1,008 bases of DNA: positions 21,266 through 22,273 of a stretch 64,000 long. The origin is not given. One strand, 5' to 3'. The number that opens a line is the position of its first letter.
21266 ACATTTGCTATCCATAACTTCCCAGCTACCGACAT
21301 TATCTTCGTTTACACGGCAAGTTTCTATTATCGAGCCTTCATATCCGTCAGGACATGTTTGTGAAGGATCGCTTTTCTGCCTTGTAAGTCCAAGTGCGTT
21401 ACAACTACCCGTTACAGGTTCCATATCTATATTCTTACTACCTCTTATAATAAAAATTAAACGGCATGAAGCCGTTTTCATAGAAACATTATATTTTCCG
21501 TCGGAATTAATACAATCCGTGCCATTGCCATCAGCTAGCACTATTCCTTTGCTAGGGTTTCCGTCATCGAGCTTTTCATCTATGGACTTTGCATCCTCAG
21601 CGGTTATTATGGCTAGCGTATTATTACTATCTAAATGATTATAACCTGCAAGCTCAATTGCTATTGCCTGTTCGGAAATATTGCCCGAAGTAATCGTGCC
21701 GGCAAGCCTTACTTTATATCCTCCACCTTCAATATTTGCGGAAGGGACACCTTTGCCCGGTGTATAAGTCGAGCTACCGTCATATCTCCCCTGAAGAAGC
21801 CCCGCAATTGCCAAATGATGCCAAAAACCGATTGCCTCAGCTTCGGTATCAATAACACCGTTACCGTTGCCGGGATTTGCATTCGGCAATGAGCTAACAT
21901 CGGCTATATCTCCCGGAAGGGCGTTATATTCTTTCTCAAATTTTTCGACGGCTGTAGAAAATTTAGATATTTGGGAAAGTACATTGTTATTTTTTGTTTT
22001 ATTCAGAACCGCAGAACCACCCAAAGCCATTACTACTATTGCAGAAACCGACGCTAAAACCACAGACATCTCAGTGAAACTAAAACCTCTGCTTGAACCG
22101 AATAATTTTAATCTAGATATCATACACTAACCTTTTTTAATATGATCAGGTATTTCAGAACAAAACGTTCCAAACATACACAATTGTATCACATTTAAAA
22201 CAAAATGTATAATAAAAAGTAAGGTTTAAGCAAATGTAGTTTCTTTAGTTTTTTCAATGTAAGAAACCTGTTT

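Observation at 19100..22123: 1007-aa pilin carrying ten Sushi/CCP-like modules and a LamG-like lectin domain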

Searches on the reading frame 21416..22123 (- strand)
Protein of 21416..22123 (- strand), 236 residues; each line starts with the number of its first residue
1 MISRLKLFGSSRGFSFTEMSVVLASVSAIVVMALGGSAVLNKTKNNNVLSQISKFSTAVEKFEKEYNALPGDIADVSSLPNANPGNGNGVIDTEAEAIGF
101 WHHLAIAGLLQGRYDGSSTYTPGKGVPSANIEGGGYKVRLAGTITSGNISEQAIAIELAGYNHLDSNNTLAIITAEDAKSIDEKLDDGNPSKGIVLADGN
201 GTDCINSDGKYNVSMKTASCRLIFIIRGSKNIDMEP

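Call 24: search_solved_structures(query=A2, max_evalue=10, show_alignments=2)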
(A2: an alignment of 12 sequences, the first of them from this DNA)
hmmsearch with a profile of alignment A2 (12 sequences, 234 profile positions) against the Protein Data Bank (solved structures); distinct sequences matched with E-value up to 10: 12.
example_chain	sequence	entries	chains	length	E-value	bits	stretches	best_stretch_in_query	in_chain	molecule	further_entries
9egp_A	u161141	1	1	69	0.012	18.1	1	6-67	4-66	Geopilin domain 1 protein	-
8pfb_G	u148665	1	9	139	0.012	18.1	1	13-91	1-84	Type IV pilin PilE1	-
7tgg_A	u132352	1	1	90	0.014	17.9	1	5-60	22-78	Geopilin domain 1 protein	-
9laa_A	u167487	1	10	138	0.39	13.2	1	5-33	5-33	Type IV pilin protein PilA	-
1suz_A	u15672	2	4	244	0.77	12.2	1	50-119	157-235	Type II restriction enzyme EcoRV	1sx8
1az4_A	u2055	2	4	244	0.83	12.1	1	50-119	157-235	ECORV ENDONUCLEASE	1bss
1az0_A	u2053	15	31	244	0.83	12.1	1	50-119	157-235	PROTEIN (TYPE II RESTRICTION ENZYME ECORV) | ECORV ENDONUCLEASE | RESTRICTION ENDONUCLEASE ECORV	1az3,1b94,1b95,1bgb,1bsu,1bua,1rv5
1b97_A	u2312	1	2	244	0.84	12.1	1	50-119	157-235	RESTRICTION ENDONUCLEASE ECORV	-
1b96_A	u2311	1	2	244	0.84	12.1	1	50-119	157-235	RESTRICTION ENDONUCLEASE ECORV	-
1eo3_A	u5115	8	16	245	0.84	12.1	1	50-119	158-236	TYPE II RESTRICTION ENZYME ECORV | ENDONUCLEASE EcoR V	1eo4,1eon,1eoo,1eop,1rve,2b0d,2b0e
1stx_A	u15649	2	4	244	0.85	12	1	50-119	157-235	Type II restriction enzyme EcoRV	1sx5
9lab_B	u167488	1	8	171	1.2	11.6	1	8-33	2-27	MSHA major pilin subunit MshA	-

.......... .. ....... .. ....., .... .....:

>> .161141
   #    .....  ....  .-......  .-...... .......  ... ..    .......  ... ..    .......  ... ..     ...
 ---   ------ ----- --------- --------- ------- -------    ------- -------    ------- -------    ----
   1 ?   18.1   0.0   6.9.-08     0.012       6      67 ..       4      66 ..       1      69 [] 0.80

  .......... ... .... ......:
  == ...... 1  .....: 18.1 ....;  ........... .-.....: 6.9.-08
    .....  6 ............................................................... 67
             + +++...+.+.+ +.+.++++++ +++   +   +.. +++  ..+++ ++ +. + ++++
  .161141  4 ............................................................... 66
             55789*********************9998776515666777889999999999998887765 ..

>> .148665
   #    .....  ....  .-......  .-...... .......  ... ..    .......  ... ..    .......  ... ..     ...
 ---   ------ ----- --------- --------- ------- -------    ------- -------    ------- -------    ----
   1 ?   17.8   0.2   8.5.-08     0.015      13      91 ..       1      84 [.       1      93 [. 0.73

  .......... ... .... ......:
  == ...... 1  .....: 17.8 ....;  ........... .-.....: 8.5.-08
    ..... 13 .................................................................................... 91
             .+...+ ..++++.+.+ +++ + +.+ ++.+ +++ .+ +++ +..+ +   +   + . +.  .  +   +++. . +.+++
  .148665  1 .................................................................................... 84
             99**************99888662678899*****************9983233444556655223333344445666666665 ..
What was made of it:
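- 21416..22084 (-): Pilin module, aa 14-236. It begins with F+1...E+5. The alpha1 helix spans aa 16-66, with Gly-Gly at mature positions 22-23. A helix and a beta-sheet follow, and the module closes with the conserved Cys pair C204/C220. Head profile against PDB (call 24).
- Pilins top the head-profile PDB search (call 24).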

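Call 30: find_related_loci(query=A2, collection=genome_contigs, flank=10000)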
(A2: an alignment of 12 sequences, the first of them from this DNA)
Query A2 (236 aa) in genome_contigs; peptide patterns used: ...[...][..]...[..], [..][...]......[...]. (x = any residue, [..] = any of these).
190 stretches matched a pattern; 63 encode a relative of the query (tblastn E <= 1e-3); 63 distinct loci.
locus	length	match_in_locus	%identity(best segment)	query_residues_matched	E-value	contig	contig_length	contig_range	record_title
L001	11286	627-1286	51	4-229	9e-70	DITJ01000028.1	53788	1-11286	MAG TPA_asm: Alphaproteobacteria bacterium UBA6187 UBA6187_contig_57527, whole genome shotgun sequence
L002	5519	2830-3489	44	6-226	7e-55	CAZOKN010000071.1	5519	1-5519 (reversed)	MAG TPA_asm: uncultured Rickettsiaceae bacterium isolate SRP286056_co1_34 genome assembly, contig: NODE_21385_length_551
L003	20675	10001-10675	39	13-226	3e-37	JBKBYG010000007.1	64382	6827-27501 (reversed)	MAG: Alphaproteobacteria bacterium isolate 21I_056.bin.21 NODE_7_length_64382_cov_4.731638, whole genome shotgun sequenc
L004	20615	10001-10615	30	13-227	1e-24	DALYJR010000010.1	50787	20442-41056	MAG TPA_asm: Limnobacter sp. isolate CTOTU46622 NODE_41_length_50787_cov_4.920602, whole genome shotgun sequence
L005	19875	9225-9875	35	13-224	2e-24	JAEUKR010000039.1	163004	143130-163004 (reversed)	MAG: Caedimonas sp. isolate new MAG-100 k141_2244395, whole genome shotgun sequence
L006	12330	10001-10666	33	10-224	3e-23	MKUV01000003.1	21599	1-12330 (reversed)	MAG: Caedibacter sp. 37-49 SCNpilot_expt_500_p_scaffold_1077, whole genome shotgun sequence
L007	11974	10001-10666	31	10-227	8e-23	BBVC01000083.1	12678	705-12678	Caedibacter varicaedens DNA, contig: Cva_contig000083, whole genome shotgun sequence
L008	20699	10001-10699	29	12-227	1e-22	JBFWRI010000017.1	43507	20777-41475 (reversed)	MAG: Bdellovibrionales bacterium isolate CA_2019_TPBF_202 NODE_5307_length_43507_cov_4.932365_TPBF, whole genome shotgun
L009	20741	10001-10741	31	10-235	9e-21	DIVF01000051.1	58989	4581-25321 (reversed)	MAG TPA_asm: Micavibrio sp. UBA6139 UBA6139_contig_6240, whole genome shotgun sequence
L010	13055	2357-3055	28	4-226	1e-20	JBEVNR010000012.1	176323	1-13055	MAG: Rickettsiales bacterium isolate T4R4UO_autometa_bin_0001 T4R4UO_autometa_bin_0001_k133_1106646, whole genome shotgu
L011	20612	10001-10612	29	13-220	9e-20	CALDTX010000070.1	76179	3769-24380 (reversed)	MAG: uncultured Granulosicoccaceae bacterium isolate L3_Bin_METABAT__160_sub_2 genome assembly, contig: c_000000820365,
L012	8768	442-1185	28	8-224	1e-19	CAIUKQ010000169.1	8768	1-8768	MAG: uncultured beta proteobacterium isolate Kiruna2_bin-4101 genome assembly, contig: bin-4101:169/514, whole genome sh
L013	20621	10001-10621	27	12-227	2e-19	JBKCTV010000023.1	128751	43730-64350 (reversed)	MAG: Burkholderiaceae bacterium isolate samp_2047_maxbin_149 samp_2047_1277158, whole genome shotgun sequence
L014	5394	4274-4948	28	12-226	5e-19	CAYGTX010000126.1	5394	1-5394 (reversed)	MAG TPA_asm: uncultured Rickettsiales bacterium isolate ERP117304_co1_49 genome assembly, contig: NODE_12623_length_5394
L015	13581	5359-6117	26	13-224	5e-19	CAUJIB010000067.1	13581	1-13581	MAG: Pseudomonadota bacterium isolate KLAP23 genome assembly, contig: KLAP23_157855, whole genome shotgun sequence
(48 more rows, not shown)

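Call 61: find_homologous_proteins(query=A2, max_evalue=0.00001)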
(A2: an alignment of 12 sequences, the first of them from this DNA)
Query A2 (12 sequences) (236 aa, profile of the alignment): 231 proteins with E <= 0.00001 among 8000 candidates; the best 120 are listed.
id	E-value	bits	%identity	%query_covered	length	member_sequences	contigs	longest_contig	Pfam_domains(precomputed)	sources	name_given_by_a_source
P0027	8.9e-104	364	54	97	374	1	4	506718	-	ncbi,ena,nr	ncbi:MAG: hypothetical protein PQ612_06905 [Rickettsiales bacterium]|nr:hypothetical protein [Pseudo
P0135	6.3e-54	201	50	56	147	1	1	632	-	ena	-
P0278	2.0e-39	153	32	93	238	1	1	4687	PF07963.18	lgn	-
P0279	4.6e-38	149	36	90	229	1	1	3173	PF07963.18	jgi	-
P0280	1.6e-37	147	32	90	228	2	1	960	PF07963.18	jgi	-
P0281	2.7e-37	146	29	92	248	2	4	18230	PF07963.18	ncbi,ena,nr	ncbi:MAG: hypothetical protein CMM94_03785 [Rickettsiales bacterium]|nr:hypothetical protein [Ricket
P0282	3.1e-37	146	35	90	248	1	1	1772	PF07963.18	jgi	jgi:prepilin-type N-terminal cleavage/methylation domain-containing protein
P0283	3.4e-37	146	29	90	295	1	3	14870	PF07963.18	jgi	jgi:prepilin-type N-terminal cleavage/methylation domain-containing protein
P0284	1.1e-36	144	28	91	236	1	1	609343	PF07963.18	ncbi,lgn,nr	ncbi:MAG TPA: prepilin-type N-terminal cleavage/methylation domain-containing protein [Rickettsiales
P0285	2.2e-36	143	33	92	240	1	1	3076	PF07963.18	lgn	-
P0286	4.3e-36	142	34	92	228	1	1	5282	PF07963.18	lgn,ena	-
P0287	4.9e-36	142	33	90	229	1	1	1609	-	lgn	-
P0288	1.1e-35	141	30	91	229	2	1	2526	PF07963.18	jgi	jgi:prepilin-type N-terminal cleavage/methylation domain-containing protein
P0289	2.7e-35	140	31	91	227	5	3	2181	-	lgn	-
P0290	5.2e-35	139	26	90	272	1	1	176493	PF07963.18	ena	-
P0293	1.9e-34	137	33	92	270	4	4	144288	PF07963.18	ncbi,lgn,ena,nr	ncbi:MAG: prepilin-type N-terminal cleavage/methylation domain-containing protein [Rickettsiales bac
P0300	1.8e-33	134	34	90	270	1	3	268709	-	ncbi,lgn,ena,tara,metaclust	tara:strand:- start:1439 stop:2251 length:813 start_codon:yes stop_codon:yes gene_type:complete|meta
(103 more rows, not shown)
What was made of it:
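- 21416..22084 (-): 231 stand-alone prepilin homologues (call 61).
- JGI names some head homologues 'pseudopilin PulG' (call 61).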

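Call 62: find_encoding_contigs(protein=P0284, flank=8000, max_places=1)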
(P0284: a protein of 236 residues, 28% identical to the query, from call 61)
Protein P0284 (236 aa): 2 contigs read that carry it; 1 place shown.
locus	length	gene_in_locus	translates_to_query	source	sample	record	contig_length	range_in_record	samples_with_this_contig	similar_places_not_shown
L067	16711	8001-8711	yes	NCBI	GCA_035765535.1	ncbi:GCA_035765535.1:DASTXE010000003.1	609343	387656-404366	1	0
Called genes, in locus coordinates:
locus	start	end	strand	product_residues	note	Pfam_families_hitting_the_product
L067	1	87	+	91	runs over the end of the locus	-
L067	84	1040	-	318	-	PF00535:Glycos_transf_2, PF10111:Glyco_tranf_2_2, PF13641:Glyco_tranf_2_3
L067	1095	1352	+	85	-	PF05402:PqqD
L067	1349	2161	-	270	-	PF00535:Glycos_transf_2, PF10111:Glyco_tranf_2_2, PF13641:Glyco_tranf_2_3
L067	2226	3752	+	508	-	PF00535:Glycos_transf_2, PF13641:Glyco_tranf_2_3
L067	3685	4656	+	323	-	PF00535:Glycos_transf_2, PF13641:Glyco_tranf_2_3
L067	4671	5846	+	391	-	PF13477:Glyco_trans_4_2 (faint), PF13439:Glyco_transf_4, PF13579:Glyco_trans_4_4, PF20706:GT4-conflict (faint), PF00534:Glycos_transf_1, PF13692:Glyco_trans_1_4, PF13524:Glyco_trans_1_2 (weak)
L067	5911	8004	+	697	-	PF00535:Glycos_transf_2, PF10111:Glyco_tranf_2_2, PF13641:Glyco_tranf_2_3, PF13439:Glyco_transf_4, PF13579:Glyco_trans_4_4 (weak), PF00534:Glycos_transf_1, PF13692:Glyco_trans_1_4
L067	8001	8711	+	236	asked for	PF07963:N_methyl (weak)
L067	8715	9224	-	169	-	-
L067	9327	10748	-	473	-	-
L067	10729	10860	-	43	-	-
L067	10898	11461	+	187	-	PF13189:Cytidylate_kin2 (weak), PF13238:AAA_18, PF13671:AAA_33 (weak), PF01202:SKI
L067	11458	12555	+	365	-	PF13685:Fe-ADH_2, PF01761:DHQ_synthase, PF24621:DHQS_C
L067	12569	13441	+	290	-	PF00892:EamA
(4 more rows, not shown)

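Call 63: find_encoding_contigs(protein=P0293, flank=8000, max_places=1)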
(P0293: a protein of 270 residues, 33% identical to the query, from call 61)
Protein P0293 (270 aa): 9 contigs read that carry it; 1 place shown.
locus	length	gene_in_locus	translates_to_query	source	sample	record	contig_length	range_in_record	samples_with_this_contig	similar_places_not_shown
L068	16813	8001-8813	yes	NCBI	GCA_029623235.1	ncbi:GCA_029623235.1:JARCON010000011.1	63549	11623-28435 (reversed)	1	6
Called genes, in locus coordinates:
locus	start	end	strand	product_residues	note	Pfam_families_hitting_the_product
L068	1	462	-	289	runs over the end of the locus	-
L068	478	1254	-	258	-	PF05148:Methyltransf_8 (weak), PF08241:Methyltransf_11, PF13847:Methyltransf_31 (weak)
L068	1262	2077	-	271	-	PF00535:Glycos_transf_2, PF10111:Glyco_tranf_2_2 (weak), PF13641:Glyco_tranf_2_3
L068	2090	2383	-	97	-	PF01381:HTH_3 (weak)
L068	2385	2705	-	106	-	PF06296:RelE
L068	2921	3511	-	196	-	PF02397:Bac_transf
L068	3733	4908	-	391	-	PF00155:Aminotran_1_2, PF01041:DegT_DnrJ_EryC1, PF01053:Cys_Met_Meta_PP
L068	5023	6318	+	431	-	PF04932:Wzy_C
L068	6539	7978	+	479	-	PF00072:Response_reg, PF00158:Sigma54_activat, PF14532:Sigma54_activ_2, PF07724:AAA_2 (faint), PF07728:AAA_5, PF25601:AAA_lid_14, PF02954:HTH_8, PF18024:HTH_50 (weak)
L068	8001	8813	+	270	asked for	PF07963:N_methyl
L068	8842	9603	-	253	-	-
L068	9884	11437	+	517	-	PF00091:Tubulin, PF12327:FtsZ_C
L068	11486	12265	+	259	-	PF07963:N_methyl (weak)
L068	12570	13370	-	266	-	PF01113:DapB_N, PF05173:DapB_C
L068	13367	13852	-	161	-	PF01613:Flavin_Reduct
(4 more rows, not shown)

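Call 64: find_encoding_contigs(protein=P0300, flank=8000, max_places=1)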
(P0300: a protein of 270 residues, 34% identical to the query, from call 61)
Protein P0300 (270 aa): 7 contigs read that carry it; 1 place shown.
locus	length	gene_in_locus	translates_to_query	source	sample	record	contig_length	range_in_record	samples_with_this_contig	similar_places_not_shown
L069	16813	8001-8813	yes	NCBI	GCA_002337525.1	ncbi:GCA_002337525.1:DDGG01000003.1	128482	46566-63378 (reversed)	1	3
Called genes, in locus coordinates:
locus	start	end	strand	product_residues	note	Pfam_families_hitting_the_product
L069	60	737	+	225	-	-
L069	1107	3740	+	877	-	PF00474:SSF, PF00512:HisKA, PF02518:HATPase_c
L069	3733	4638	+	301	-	PF00072:Response_reg (faint)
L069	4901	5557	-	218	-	PF19889:DUF6362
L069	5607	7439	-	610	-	-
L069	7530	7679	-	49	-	-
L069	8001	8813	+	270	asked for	-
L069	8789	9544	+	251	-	-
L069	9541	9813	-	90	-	PF00462:Glutaredoxin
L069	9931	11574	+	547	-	PF02366:PMT, PF13231:PMT_2, PF18583:Arnt_C (weak)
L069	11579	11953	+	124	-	PF10639:TMEM234 (weak), PF00892:EamA, PF00893:Multi_Drug_Res (weak)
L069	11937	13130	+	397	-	PF01041:DegT_DnrJ_EryC1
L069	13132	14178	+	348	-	PF00535:Glycos_transf_2, PF13641:Glyco_tranf_2_3 (weak)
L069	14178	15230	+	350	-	PF01073:3Beta_HSD (weak), PF01370:Epimerase, PF13460:NAD_binding_10 (faint), PF16363:GDP_Man_Dehyd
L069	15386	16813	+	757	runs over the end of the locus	PF02743:dCache_1, PF22673:MCP-like_PDC_1, PF00211:Guanylate_cyc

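Call 73: search_protein_families(library=pfam, proteins=[window:21416-22123:-], max_evalue=10)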
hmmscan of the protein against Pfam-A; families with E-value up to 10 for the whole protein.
window:21416-22123:- (236 aa): 0 families

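Call 82: search_solved_structures(query=L008:13231-14943:+, max_evalue=0.00001)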
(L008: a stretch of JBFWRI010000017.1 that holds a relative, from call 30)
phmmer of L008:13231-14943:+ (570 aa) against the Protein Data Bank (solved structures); distinct sequences matched with E-value up to 0.00001: 41.
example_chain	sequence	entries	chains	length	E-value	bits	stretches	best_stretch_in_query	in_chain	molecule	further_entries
6f8l_G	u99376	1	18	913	1.3e-122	413.5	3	15-558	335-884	Type IV pilus assembly protein PilF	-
3jc8_Ba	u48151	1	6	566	2.9e-116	392.6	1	14-557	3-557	Type IV-A pilus assembly ATPase PilB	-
5zfr_A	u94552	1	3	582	1.4e-115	390.3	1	8-558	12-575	Type IV pilus biogenesis ATPase PilB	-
6olj_C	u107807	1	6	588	2.1e-114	386.4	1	13-558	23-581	Type IV pilus biogenesis ATPase PilB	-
5tsg_B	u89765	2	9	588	3.8e-114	385.6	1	13-558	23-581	Type IV pilus biogenesis ATPase PilB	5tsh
1p9r_A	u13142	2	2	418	5.1e-104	352.2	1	183-558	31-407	General secretion pathway protein E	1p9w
4kss_A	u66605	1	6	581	1.3e-103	350.9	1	183-558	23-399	Type II secretion system protein E, hemolysin-coregulated protein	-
4ksr_A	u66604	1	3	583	1.5e-103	350.7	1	183-558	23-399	Type II secretion system protein E, Hemolysin-coregulated protein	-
4pht_A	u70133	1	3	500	2.8e-99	336.5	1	183-558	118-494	General secretory pathway protein E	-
6ejf_A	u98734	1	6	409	2.4e-91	310.4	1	188-558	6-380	Type IV pilus assembly protein PilF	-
5oiu_A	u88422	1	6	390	2.6e-91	310.3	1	187-558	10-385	Type IV pilus assembly protein PilF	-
5it5_F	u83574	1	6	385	2.8e-91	310.2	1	188-558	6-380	ATP binding motif-containing protein PilF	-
3jvu_A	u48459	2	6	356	5.9e-33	117.7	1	192-458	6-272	Twitching mobility protein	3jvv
8dze_A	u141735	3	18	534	1.8e-32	116.1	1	184-553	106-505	BfpD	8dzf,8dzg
5fl3_A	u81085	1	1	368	2.1e-31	112.6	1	191-456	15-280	PILI RETRACTION PROTEIN PILT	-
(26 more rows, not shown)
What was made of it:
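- The ATPase in the related cluster is PilB/PilF-like, with an MshEN-type N-terminal domain (call 82).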

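Call 83: search_solved_structures(query=L008:14943-16148:+, max_evalue=0.001)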
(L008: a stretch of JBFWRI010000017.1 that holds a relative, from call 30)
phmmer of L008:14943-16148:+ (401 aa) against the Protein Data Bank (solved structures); distinct sequences matched with E-value up to 0.001: 5.
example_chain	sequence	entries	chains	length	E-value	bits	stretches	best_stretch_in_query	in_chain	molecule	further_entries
3jc8_Ca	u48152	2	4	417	4.3e-37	131.1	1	69-395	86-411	Type 4 fimbrial assembly protein PilC | PilC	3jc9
2vma_A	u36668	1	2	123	2.8e-12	49.5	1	53-166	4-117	GENERAL SECRETION PATHWAY PROTEIN F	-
2vmb_A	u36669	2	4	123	2.9e-12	49.4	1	53-167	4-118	GENERAL SECRETION PATHWAY PROTEIN F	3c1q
5nbg_A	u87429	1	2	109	7e-09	38.3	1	59-163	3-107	General secretion pathway protein F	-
2whn_A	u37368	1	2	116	1.2e-06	31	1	56-161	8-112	PILUS ASSEMBLY PROTEIN PILC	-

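Call 84: search_solved_structures(query=L009:391-1791:+, max_evalue=0.001)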
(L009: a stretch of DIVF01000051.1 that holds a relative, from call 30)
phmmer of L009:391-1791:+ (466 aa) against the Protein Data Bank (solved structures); distinct sequences matched with E-value up to 0.001: 50.
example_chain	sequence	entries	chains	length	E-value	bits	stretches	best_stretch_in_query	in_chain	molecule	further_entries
9qhb_A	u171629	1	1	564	1.6e-30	110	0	379-443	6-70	Engineered tetratricopeptide repeat protein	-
8bu0_A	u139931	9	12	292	1.4e-18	70.6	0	383-444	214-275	Consensus tetratricopeptide repeat protein | Crystal structure of an 8-repeat consensus TPR superhelix with Zinc. | Monomer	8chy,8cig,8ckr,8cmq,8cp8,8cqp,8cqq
9qhc_A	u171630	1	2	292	1.3e-16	64.2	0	383-443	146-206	Engineered tetratricopeptide repeat protein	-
7obi_A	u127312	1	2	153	6.6e-15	58.6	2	376-444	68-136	CTPR-rv4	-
8ch0_A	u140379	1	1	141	4.8e-10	42.5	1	378-443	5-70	Consensus tetratricopeptide repeat protein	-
1na0_A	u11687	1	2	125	8.5e-10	41.7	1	376-443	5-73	designed protein CTPR3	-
2fo7_A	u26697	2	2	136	1e-09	41.5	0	379-443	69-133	SYNTHETIC CONSENSUS TPR PROTEIN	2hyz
3kd7_A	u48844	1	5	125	1.9e-09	40.6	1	376-443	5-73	CTPR390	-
2wqh_A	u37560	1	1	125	2.5e-09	40.2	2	375-441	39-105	CTPR3Y3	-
8dtf_A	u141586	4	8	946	3.8e-09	39.6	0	287-443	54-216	Probable UDP-N-acetylglucosamine--peptide N-acetylglucosaminyltransferase SPINDLY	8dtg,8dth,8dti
6vfh_A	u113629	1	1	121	4e-09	39.5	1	379-443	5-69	T33_dn10A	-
9gzg_A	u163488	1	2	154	4.3e-09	39.4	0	379-444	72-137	Engineered CTPR protein with glutamic acids for conductivity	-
6vfk_A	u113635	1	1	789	5.8e-09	39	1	365-443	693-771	BG505-SOSIP-T33_dn10A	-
6v8e_A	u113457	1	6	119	9.1e-09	38.3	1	380-443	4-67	Designed protein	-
6vfi_B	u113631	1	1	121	9.5e-09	38.3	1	379-443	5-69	O43_dn18B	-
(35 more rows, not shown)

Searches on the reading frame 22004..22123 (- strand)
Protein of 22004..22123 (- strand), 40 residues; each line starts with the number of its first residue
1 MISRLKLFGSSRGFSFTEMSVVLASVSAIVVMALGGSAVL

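Call 73: search_protein_families(library=pfam, proteins=[window:22004-22123:-], max_evalue=10)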
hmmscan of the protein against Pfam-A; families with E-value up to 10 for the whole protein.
window:22004-22123:- (40 aa): 1 family
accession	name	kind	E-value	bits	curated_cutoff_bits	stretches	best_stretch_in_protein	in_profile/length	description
PF07963.17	N_methyl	-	0.17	12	21.2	1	11-24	4-17/27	Prokaryotic N-terminal methylation motif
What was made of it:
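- On Type IV pilins / type IV filament subunits: The target scores 12 bits, E 0.17, against a cut-off of 21.2 (call 73).
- Pfam N_methyl scores only 12 bits on the target (call 73).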
